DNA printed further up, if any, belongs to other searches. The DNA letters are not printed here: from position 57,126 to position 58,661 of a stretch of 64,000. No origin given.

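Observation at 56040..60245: Tight operon: signal peptidase I - SAM methyltransferase - radical SAM/SPASM enzyme - two unknown membrane proteins (candidate protein/peptide maturation system)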

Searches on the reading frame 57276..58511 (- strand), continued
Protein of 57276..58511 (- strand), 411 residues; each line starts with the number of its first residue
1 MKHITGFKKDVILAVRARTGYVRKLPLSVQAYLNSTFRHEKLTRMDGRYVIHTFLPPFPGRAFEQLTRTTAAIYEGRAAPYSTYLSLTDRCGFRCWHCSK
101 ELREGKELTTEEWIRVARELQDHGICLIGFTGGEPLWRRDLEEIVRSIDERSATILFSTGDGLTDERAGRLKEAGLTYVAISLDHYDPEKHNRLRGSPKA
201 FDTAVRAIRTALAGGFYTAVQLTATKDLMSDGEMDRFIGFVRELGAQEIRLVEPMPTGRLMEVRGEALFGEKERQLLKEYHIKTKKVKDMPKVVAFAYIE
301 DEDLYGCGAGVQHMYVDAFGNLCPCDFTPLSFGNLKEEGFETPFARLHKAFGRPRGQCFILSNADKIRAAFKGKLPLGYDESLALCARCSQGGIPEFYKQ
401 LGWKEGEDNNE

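Call 41: search_protein_families(library=pfam, proteins=[L050:9162-10301:+, L067:9360-10499:+, L049:9531-10799:+, L051:9259-10527:+, L051:10540-11619:+, L077:9169-10104:+, L077:10195-13608:+, L078:3337-4038:+, L021:6864-7910:+, L033:9271-10188:+], max_evalue=0.001)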
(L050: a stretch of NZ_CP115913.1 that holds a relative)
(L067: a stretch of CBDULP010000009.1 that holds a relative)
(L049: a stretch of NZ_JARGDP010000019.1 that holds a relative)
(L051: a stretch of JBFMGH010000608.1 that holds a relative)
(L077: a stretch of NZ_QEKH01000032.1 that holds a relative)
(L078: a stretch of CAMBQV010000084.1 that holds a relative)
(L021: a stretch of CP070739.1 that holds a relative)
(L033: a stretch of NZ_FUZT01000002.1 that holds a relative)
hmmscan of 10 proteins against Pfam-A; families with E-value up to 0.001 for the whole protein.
L050:9162-10301:+ (380 aa): 2 families
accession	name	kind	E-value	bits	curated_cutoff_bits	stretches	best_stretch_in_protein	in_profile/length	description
PF07905.16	PucR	-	1.4e-18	67.7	33.5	1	8-126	2-117/118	Purine catabolism regulatory protein-like family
PF13556.12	HTH_30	-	4.1e-11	42.9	27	1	311-349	1-39/59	PucR C-terminal helix-turn-helix domain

L067:9360-10499:+ (380 aa): 1 family
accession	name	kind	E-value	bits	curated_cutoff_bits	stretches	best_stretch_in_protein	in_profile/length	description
PF06050.19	HGD-D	-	4.3e-114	382.1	28.4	1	36-380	1-342/342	2-hydroxyglutaryl-CoA dehydratase, D-component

L049:9531-10799:+ (423 aa): 3 families
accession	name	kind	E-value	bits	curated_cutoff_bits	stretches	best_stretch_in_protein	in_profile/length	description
PF12544.13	LAM_C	-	1.1e-40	139.2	26.7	1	315-422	1-102/127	Lysine-2,3-aminomutase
PF04055.27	Radical_SAM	-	1.8e-11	44.9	29.5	1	124-271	3-157/166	Radical SAM superfamily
PF13353.11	Fer4_12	-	0.00022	22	22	0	121-193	9-79/137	4Fe-4S single cluster domain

L051:9259-10527:+ (423 aa): 3 families
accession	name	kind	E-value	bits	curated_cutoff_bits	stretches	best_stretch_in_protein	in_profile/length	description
PF00742.24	Homoserine_dh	-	1.4e-70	237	22.9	1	129-308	1-173/173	Homoserine dehydrogenase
PF03447.22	NAD_binding_3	-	2.1e-17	64.3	24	1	12-121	1-116/116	Homoserine dehydrogenase, NAD binding domain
PF01408.29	GFO_IDH_MocA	-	0.00033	21.8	24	1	6-94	1-91/120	Oxidoreductase family, NAD-binding Rossmann fold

L051:10540-11619:+ (360 aa): 1 family
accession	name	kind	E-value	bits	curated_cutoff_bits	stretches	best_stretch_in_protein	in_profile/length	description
PF00291.31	PALP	-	5.1e-74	249.7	35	1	31-327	2-295/295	Pyridoxal-phosphate dependent enzyme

L077:9169-10104:+ (312 aa): 0 families

L077:10195-13608:+ (1138 aa): 0 families

L078:3337-4038:+ (234 aa): 1 family
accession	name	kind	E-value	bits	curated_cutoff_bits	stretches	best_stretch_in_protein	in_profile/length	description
PF13398.12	Peptidase_M50B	-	0.00048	20.3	26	1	65-142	23-101/201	Peptidase M50B-like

L021:6864-7910:+ (349 aa): 1 family
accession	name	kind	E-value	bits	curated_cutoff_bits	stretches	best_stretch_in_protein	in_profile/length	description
PF04389.22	Peptidase_M28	-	9.5e-19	68.3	21.3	1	172-339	27-192/193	Peptidase family M28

L033:9271-10188:+ (306 aa): 1 family
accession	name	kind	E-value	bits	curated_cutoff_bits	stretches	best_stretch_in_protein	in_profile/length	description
PF02517.21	Rce1-like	-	4.7e-16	59.3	22.4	1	152-243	4-92/93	Type II CAAX prenyl endopeptidase Rce1-like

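Call 42: find_encoding_contigs(protein=P0001, flank=10000, max_places=2)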
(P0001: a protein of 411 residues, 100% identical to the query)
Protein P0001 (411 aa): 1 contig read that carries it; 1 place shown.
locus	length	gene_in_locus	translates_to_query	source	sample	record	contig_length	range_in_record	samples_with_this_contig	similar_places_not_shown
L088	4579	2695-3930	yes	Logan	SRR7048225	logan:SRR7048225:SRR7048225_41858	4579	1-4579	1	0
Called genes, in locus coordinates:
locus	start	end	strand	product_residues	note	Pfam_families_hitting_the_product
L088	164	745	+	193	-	-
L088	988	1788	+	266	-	PF10502:Peptidase_S26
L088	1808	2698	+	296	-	PF01135:PCMT, PF01209:Ubie_methyltran, PF13489:Methyltransf_23, PF05175:MTS (weak), PF13847:Methyltransf_31, PF08241:Methyltransf_11, PF08242:Methyltransf_12, PF13649:Methyltransf_25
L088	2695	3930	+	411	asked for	PF04055:Radical_SAM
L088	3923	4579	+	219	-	?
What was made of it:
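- Checked: LepB, 59418-60245: a GTG start gives 275 aa; a gene caller prefers the ATG at 60218, giving 266 aa (call 42).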

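Call 51: search_solved_structures(query=A1, max_evalue=0.00001)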
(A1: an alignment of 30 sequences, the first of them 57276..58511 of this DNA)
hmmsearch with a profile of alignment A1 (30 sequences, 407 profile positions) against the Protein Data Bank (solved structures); distinct sequences matched with E-value up to 0.00001: 26.
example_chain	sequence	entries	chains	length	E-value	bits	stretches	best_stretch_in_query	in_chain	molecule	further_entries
6efn_A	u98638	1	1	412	7.8e-31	110.7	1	76-343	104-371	Sporulation killing factor maturation protein SkfB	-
6c8v_A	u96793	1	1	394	9.1e-21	77.6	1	79-346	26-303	Coenzyme PQQ synthesis protein E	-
2fb2_A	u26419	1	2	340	1.1e-19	74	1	83-283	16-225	Molybdenum cofactor biosynthesis protein A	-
1tv7_A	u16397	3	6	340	1.4e-19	73.7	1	83-283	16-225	Molybdenum cofactor biosynthesis protein A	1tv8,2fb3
7vob_C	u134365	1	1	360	2.2e-18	69.7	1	82-227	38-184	Cytosylglucuronate decarboxylase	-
7voc_C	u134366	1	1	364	2.2e-18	69.7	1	82-227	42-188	Cytosylglucuronate decarboxylase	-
7tol_A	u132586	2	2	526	1.6e-14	57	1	75-250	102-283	glycerol dibiphytanyl glycerol tetraether - macrocyclic archaeol synthase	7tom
4m7t_A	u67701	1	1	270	7.7e-12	48.2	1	84-182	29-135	BtrN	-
4m7s_A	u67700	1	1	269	8.9e-12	48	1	85-182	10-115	BtrN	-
8wm2_A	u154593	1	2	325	2.7e-11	46.4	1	79-185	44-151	Fe-S radical SAM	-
5v1q_A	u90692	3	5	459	8.7e-10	41.4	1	67-325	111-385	Radical SAM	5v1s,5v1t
5vsl_A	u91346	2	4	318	1.8e-09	40.4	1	74-279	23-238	Radical S-adenosyl methionine domain-containing protein 2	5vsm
6q2p_A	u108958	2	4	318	3.2e-09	39.5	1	74-233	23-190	Radical S-adenosyl methionine domain-containing protein 2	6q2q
7n7h_A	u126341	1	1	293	1.2e-08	37.6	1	78-240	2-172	VIPERIN-LIKE ENZYME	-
9dfu_A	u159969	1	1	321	1.4e-08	37.4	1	75-236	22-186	Radical SAM core domain-containing protein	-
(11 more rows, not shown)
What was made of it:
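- On Anaerobic sulfatase-maturing enzyme (anSME): With the family profile, anSME structures score 33 bits against 110 bits for SkfB (call 51).
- On RRE (PqqD-like leader-recognition element) in the rSAM N-terminal extension: The profile match to SkfB begins at residue 76 and excludes the extension (call 51).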

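Call 67: search_protein_families(library=ncbifam, proteins=[L046:7051-7809:+, L046:8001-9095:+], max_evalue=10)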
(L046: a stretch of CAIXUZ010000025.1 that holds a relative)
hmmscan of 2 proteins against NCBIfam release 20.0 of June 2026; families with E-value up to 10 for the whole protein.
L046:7051-7809:+ (253 aa): 47 families (the best 25 are shown)
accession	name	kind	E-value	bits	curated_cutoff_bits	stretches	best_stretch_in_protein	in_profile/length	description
TIGR02072.1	BioC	equivalog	2.6e-18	66.7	184.95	1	21-158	17-158/244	malonyl-ACP O-methyltransferase BioC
NF043040.1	corrin_prot_MT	hypoth_equivalog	1.4e-10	41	180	1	22-161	29-175/216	corrinoid protein-associated methyltransferase CpaM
NF007610.0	PRK10258.1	equivalog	1.7e-10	40.7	342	1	2-146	10-149/251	malonyl-ACP O-methyltransferase BioC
NF045667.1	MTase_DVU1556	equivalog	2.6e-10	40.1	155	1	23-134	10-118/213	DVU_1556 family methyltransferase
NF002463.0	PRK01683.1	equivalog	4.2e-09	36.4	297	1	20-149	16-140/258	trans-aconitate 2-methyltransferase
TIGR01934.1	MenG_MenH_UbiE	subfamily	4.4e-09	36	158.35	1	27-149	31-154/223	ubiquinone/menaquinone biosynthesis methyltransferase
NF001244.0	PRK00216.1-5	equivalog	1.4e-08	34.4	216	1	13-152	33-169/236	bifunctional demethylmenaquinone methyltransferase/2-methoxy-6-polyprenyl-1,4-benzoquinol methylase UbiE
TIGR03534.1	RF_mod_PrmC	equivalog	3.9e-08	33.1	199.1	1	26-107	79-162/253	peptide chain release factor N(5)-glutamine methyltransferase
NF010703.0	PRK14103.1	equivalog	6.4e-08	32.3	320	1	19-138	13-127/256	trans-aconitate 2-methyltransferase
NF001241.0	PRK00216.1-2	equivalog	1.8e-07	31.1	327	1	7-156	26-168/231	demethylmenaquinone methyltransferase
NF040538.1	methyl_ArsM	equivalog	6.7e-06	25.5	500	1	38-98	64-125/356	arsinothricin biosynthesis methyltransferase ArsM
TIGR02021.1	BchM-ChlM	equivalog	8.4e-06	25.3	158.9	1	22-92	39-114/218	magnesium protoporphyrin IX methyltransferase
NF041820.1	daptide_MTase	equivalog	8.8e-06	25.4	175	1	31-140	32-147/243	daptide-type RiPP biosynthesis methyltransferase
NF011577.0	PRK15001.1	equivalog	8.3e-05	21.6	468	1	26-86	219-279/378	23S rRNA (guanine(1835)-N(2))-methyltransferase RlmG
TIGR00536.1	hemK_fam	subfamily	0.00012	21.3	115.5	1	37-97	116-181/286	HemK family protein methyltransferase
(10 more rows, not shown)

L046:8001-9095:+ (365 aa): 54 families (the best 25 are shown)
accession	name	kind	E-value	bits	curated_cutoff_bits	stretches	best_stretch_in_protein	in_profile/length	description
TIGR04545.1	rSAM_ahbD_hemeb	equivalog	2.8e-29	102.6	500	2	46-241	6-202/339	heme b synthase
TIGR02109.1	PQQ_syn_pqqE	equivalog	3.2e-27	95.4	381.35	1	38-307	5-283/358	pyrroloquinoline quinone biosynthesis protein PqqE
TIGR04055.1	rSAM_NirJ2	equivalog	8.8e-27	94.5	500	1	46-306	6-275/326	putative heme d1 biosynthesis radical SAM protein NirJ2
TIGR04303.1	GeoRSP_rSAM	equivalog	1.3e-26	94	400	1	39-306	4-277/325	GeoRSP system radical SAM/SPASM protein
TIGR04053.2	TIGR04053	equivalog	3.9e-26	92.2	395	2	38-240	6-209/366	TIGR04053 family radical SAM/SPASM domain-containing protein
NF045574.1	sacti_mat_StsB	exception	1.2e-24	87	625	1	41-305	97-361/466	StsB family radical SAM/SPASM domain sactipeptide maturase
TIGR02666.1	moaA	equivalog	1.6e-20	73.4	284.05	1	44-234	14-212/336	GTP 3',8-cyclase MoaA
TIGR04546.1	rSAM_ahbC_deAc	equivalog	5.4e-20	71.5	650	1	44-180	43-181/390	12,18-didecarboxysiroheme deacetylase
TIGR03913.1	rad_SAM_trio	equivalog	7.5e-20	70.7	591.75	1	35-248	14-225/477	GDL motif peptide-associated radical SAM/SPASM maturase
TIGR03962.1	mycofact_rSAM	equivalog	8.9e-20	71.1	265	1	39-305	11-283/339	mycofactocin radical SAM maturase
TIGR04347.1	pseudo_SAM_Halo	equivalog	1.9e-18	66.9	525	1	37-191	36-191/390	TIGR04347 family pseudo-SAM/SPASM protein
TIGR04054.1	rSAM_NirJ1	equivalog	9.5e-18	64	650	2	38-171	35-169/387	putative heme d1 biosynthesis radical SAM protein NirJ1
TIGR02668.1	moaA_archaeal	equivalog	1.6e-17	63.5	325.25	1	44-221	14-193/303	GTP 3',8-cyclase MoaA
TIGR04051.1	rSAM_NirJ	equivalog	2.9e-16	59.4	515.45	2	47-206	9-168/354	heme d1 biosynthesis radical SAM protein NirJ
TIGR04103.1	rSAM_nif11_3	equivalog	3.7e-15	55.5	725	1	44-237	9-200/412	nif11-class peptide radical SAM maturase 3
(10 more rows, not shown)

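Call 70: find_encoding_contigs(protein=P0090, flank=7000, max_places=4)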
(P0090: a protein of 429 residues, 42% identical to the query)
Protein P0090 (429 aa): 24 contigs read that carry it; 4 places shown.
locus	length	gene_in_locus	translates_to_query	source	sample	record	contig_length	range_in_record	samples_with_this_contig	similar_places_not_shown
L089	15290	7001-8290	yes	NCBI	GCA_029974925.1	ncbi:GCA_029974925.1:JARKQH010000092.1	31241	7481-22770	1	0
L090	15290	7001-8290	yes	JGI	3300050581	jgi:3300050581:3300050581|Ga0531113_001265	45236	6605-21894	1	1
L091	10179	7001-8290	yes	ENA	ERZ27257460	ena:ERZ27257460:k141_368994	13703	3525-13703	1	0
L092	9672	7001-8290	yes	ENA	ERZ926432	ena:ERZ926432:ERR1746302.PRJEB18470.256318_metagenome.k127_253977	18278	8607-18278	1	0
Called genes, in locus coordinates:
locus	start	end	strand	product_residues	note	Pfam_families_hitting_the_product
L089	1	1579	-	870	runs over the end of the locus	PF12156:ATPase-cat_bd, PF00403:HMA (weak), PF00122:E1-E2_ATPase, PF00702:Hydrolase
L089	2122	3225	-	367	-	PF00437:T2SSE, PF13191:AAA_16 (weak)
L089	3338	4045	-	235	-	-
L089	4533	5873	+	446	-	PF07745:Glyco_hydro_53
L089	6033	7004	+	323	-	PF13489:Methyltransf_23, PF05175:MTS, PF08241:Methyltransf_11, PF08242:Methyltransf_12, PF13649:Methyltransf_25, PF13847:Methyltransf_31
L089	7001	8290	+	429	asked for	PF04055:Radical_SAM, PF13186:SPASM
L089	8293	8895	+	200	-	-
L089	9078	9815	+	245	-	PF07963:N_methyl (weak)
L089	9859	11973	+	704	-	PF17963:Big_9 (faint), PF17892:Cadherin_5 (faint)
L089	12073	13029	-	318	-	PF01745:IPT (weak), PF01715:IPPT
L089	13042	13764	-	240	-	PF01790:LGT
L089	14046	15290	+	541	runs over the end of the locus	PF13360:PQQ_2, PF13570:Beta-prop_ACSF4 (faint)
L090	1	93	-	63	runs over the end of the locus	PF03597:FixS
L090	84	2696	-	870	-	PF12156:ATPase-cat_bd, PF00403:HMA (weak), PF00122:E1-E2_ATPase, PF00702:Hydrolase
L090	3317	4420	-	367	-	PF00437:T2SSE, PF13191:AAA_16 (weak)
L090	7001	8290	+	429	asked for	PF04055:Radical_SAM, PF13186:SPASM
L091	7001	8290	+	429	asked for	PF04055:Radical_SAM, PF13186:SPASM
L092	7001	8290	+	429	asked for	PF04055:Radical_SAM, PF13186:SPASM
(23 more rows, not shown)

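Call 80: search_protein_families(library=pfam, proteins=[L007:5105-6154:+, L007:6186-7043:+, L007:9598-10650:+, L008:4995-5810:+, L008:6024-6497:+, L008:9680-10291:+, L005:9264-9794:+, L017:9450-10679:+, L015:9200-9964:+, L006:2061-2552:+], max_evalue=0.001)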
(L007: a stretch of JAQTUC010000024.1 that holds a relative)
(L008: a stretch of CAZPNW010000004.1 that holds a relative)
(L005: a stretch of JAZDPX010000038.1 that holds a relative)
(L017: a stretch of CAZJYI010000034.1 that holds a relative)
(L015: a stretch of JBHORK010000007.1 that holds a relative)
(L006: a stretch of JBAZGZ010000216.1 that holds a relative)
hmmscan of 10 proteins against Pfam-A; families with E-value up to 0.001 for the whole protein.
L007:5105-6154:+ (350 aa): 1 family
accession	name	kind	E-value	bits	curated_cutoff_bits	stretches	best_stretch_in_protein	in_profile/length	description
PF01148.25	CTP_transf_1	-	5.7e-37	128.4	24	1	63-345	2-261/264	Cytidylyltransferase family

L007:6186-7043:+ (286 aa): 4 families
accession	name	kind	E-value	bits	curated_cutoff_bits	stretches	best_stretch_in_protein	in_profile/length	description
PF12147.14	Methyltransf_20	-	5.4e-87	292.3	21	1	8-284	30-308/309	Putative methyltransferase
PF13847.12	Methyltransf_31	-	1.8e-09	37.8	27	1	110-224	2-111/145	Methyltransferase domain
PF13649.12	Methyltransf_25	-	4.8e-07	30.8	27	1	115-217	1-96/97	Methyltransferase domain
PF01209.24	Ubie_methyltran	-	4.1e-06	26.8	20.1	1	105-221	44-150/233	ubiE/COQ5 methyltransferase family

L007:9598-10650:+ (351 aa): 2 families
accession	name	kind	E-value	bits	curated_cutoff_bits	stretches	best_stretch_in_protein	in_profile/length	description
PF04389.22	Peptidase_M28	-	1.2e-26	94.1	21.3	1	126-341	1-189/193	Peptidase family M28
PF01546.33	Peptidase_M20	-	0.00093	19.6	24.6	0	153-217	31-91/206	Peptidase family M20/M25/M40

L008:4995-5810:+ (272 aa): 0 families

L008:6024-6497:+ (158 aa): 0 families

L008:9680-10291:+ (204 aa): 1 family
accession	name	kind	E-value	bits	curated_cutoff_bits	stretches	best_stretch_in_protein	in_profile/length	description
PF11335.13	DUF3137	-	0.00019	21.7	26.1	1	86-168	9-93/139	Protein of unknown function (DUF3137)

L005:9264-9794:+ (177 aa): 0 families

L017:9450-10679:+ (410 aa): 1 family
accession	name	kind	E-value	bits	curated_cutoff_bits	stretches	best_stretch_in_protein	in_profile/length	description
PF02687.27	FtsX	-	3e-08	34.2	25.5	1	304-403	5-120/120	FtsX-like permease C-terminal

L015:9200-9964:+ (255 aa): 5 families
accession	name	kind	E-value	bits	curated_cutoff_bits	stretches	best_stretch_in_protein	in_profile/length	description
PF02089.21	Palm_thioest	-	4.2e-09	36.9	26.8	1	46-148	2-117/254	Palmitoyl protein thioesterase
PF24096.1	DUF7379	-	4.6e-06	27.1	33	1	61-160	26-131/191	Domain of unknown function (DUF7379)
PF00561.26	Abhydrolase_1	-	7.1e-06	26.3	25.8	1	47-151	33-114/245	alpha/beta hydrolase fold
PF12146.15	Hydrolase_4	-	8.5e-05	22.4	27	0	42-142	3-112/239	Serine aminopeptidase, S33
PF05057.20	DUF676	-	9.6e-05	22.4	20.3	1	89-160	59-120/217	Putative serine esterase (DUF676)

L006:2061-2552:+ (164 aa): 1 family
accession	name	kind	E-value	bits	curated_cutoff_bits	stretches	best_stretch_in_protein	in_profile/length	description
PF20033.5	DUF6438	-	3.1e-05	24.7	30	1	53-152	16-114/116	Domain of unknown function (DUF6438)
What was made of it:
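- A palmitoyl-thioesterase-like lipoprotein and an M28 peptidase (call 80).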
